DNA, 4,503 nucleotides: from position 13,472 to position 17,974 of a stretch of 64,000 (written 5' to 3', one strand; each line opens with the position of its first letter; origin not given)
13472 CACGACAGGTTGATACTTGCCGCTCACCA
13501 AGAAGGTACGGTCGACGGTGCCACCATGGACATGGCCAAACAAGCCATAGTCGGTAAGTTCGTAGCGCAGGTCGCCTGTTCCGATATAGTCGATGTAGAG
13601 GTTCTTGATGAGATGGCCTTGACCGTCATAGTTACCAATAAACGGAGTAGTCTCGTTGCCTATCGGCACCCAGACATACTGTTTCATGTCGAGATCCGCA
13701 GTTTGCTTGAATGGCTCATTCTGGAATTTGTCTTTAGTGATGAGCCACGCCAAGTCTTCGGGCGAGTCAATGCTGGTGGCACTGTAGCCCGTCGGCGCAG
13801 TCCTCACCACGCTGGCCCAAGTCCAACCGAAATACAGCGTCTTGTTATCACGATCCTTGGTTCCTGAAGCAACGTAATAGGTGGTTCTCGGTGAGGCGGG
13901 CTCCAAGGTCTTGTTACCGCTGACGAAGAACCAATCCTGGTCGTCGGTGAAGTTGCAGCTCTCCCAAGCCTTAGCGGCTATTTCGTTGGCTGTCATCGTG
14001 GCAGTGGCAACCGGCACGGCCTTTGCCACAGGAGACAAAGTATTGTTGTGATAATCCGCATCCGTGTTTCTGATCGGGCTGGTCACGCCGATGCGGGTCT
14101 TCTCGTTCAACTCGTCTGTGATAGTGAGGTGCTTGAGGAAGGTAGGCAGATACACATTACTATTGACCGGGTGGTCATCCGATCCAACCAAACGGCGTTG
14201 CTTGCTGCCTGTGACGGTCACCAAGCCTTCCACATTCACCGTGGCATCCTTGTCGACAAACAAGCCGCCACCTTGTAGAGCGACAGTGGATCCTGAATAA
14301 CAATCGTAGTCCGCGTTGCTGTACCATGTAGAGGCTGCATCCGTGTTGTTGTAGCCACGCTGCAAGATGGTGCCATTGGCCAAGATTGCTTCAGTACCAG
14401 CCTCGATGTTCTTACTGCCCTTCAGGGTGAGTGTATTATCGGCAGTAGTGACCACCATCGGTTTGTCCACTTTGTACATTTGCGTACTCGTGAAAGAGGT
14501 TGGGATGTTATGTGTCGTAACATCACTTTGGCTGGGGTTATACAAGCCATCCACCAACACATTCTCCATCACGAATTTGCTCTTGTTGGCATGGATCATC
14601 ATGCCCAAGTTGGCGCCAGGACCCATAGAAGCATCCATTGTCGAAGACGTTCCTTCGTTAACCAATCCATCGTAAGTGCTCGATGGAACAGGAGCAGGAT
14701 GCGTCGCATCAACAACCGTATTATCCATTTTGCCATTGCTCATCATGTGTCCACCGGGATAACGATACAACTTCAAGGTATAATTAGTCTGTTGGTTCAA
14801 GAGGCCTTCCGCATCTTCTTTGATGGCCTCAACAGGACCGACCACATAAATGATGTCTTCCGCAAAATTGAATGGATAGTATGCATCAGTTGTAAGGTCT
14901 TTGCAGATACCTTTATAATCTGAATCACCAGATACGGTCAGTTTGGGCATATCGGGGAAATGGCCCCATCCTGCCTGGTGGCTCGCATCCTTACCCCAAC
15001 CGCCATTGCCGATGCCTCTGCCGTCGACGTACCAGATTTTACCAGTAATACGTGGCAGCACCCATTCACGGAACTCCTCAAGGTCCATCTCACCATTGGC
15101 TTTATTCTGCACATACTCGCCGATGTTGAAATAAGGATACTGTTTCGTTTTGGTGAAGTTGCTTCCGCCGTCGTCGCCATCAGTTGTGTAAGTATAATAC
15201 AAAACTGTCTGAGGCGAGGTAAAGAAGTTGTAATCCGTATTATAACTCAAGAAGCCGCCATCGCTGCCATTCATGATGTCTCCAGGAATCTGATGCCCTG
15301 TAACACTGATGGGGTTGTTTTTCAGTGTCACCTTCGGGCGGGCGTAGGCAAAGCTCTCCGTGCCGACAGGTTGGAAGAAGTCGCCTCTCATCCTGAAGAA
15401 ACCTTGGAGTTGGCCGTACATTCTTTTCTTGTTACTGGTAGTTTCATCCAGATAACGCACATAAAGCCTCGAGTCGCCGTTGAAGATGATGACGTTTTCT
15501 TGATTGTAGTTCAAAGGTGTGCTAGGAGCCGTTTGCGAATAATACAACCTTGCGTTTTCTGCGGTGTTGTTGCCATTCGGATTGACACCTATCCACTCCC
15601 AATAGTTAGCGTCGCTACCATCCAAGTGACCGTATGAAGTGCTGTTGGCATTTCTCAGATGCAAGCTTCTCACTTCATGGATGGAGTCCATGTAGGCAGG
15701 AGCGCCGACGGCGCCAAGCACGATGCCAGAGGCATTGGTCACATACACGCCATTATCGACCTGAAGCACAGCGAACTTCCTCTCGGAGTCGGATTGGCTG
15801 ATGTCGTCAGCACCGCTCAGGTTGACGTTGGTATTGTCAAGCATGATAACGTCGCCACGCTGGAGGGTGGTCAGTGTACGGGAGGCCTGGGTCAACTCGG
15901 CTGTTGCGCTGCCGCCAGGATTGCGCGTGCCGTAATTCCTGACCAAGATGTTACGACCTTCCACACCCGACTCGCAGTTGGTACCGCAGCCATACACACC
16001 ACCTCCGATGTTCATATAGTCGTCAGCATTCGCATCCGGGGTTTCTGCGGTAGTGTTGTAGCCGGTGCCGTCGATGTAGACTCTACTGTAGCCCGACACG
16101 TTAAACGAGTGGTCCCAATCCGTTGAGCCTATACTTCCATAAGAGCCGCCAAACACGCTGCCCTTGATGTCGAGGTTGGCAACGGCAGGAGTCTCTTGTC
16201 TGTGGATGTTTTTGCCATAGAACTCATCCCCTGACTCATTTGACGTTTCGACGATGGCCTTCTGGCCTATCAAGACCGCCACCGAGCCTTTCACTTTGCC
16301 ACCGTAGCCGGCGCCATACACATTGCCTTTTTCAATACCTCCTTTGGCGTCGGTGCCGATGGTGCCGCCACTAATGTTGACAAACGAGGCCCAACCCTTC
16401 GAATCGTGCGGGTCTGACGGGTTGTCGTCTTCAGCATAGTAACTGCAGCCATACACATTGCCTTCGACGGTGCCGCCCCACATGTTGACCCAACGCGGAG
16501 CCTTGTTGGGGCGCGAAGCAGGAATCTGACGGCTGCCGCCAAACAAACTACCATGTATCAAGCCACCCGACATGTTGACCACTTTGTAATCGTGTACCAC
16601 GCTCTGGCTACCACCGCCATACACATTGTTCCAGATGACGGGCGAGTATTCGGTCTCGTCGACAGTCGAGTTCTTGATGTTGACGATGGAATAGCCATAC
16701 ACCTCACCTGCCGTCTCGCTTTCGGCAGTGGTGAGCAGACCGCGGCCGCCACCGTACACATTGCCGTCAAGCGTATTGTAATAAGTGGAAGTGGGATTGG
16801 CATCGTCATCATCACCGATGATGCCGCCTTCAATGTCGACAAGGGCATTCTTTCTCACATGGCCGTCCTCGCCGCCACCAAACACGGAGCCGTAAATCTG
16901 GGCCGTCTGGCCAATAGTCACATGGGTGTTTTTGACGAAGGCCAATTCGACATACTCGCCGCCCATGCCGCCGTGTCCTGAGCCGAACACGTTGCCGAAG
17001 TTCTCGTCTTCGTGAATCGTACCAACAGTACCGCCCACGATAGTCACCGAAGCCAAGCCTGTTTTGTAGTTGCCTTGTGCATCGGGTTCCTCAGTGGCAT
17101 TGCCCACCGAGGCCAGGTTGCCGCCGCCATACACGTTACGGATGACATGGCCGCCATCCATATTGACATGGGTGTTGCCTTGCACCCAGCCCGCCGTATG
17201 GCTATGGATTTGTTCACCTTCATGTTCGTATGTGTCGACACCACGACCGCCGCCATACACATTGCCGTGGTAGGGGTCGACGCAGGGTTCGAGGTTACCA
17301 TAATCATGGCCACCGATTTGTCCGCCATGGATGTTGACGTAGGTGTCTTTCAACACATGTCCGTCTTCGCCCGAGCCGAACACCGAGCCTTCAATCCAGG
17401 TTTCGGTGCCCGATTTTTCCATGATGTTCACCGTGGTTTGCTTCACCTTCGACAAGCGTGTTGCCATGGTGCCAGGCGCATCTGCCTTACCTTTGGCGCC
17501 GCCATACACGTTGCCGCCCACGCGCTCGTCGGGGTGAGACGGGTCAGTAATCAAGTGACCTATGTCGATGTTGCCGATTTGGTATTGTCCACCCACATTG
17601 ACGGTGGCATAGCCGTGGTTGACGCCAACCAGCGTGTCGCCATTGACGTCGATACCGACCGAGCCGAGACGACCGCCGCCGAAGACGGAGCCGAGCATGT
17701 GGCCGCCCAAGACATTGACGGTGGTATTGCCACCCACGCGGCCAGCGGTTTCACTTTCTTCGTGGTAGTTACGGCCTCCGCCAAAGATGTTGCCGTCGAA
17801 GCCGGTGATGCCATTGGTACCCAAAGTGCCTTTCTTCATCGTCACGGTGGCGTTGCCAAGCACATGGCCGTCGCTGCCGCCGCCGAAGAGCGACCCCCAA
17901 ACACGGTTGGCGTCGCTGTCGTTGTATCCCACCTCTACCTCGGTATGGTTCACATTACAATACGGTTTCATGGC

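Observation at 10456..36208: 25.7-kb operon encoding about 8,500 aa of one idiosyncratic (V/I)(Y/F)GGG repeat across three giant proteins plus a tail-anchored mini-protein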

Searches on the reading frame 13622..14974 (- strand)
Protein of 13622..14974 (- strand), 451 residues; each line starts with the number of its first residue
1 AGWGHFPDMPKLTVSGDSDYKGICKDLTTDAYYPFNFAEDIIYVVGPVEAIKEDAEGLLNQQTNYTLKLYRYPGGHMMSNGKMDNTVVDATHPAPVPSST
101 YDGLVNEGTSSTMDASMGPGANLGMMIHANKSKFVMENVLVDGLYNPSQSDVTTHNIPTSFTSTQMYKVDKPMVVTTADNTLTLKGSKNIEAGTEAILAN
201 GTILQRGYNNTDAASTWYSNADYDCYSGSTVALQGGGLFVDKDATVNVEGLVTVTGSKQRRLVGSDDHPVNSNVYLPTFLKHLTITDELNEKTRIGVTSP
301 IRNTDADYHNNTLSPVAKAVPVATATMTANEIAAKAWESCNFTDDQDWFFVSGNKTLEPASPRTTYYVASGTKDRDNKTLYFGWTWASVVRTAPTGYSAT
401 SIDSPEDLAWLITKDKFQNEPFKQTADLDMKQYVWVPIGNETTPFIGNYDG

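Call 43: search_protein_families(library=pfam, proteins=[window:13622-14974:-], max_evalue=1)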
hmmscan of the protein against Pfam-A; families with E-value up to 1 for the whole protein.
window:13622-14974:- (451 aa): 1 family
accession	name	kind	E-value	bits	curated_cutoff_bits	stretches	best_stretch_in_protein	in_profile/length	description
PF05594.20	Fil_haemagg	-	0.32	12.2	21.5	0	209-259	6-43/72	Haemagglutinin repeat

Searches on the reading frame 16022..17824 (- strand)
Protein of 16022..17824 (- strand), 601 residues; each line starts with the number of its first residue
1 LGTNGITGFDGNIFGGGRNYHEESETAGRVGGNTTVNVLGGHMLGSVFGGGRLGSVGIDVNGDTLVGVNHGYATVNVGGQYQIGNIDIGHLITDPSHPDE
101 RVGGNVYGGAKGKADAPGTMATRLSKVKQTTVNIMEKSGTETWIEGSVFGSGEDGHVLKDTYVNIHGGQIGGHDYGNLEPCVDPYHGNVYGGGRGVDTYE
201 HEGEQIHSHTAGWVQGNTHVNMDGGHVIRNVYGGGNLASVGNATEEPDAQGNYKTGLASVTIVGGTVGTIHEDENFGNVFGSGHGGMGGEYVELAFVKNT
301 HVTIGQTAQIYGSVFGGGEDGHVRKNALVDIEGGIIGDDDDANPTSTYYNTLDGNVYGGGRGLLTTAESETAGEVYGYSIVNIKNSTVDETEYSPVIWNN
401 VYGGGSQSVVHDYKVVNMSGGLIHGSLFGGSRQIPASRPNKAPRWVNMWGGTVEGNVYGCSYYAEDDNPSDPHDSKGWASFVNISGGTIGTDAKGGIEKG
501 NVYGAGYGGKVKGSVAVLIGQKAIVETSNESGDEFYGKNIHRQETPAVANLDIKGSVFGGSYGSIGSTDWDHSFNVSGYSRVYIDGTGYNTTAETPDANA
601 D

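Call 84: search_protein_families(library=pfam, proteins=[window:16022-17824:-], max_evalue=10)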
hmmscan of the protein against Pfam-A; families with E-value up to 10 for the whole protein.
window:16022-17824:- (601 aa): 0 families
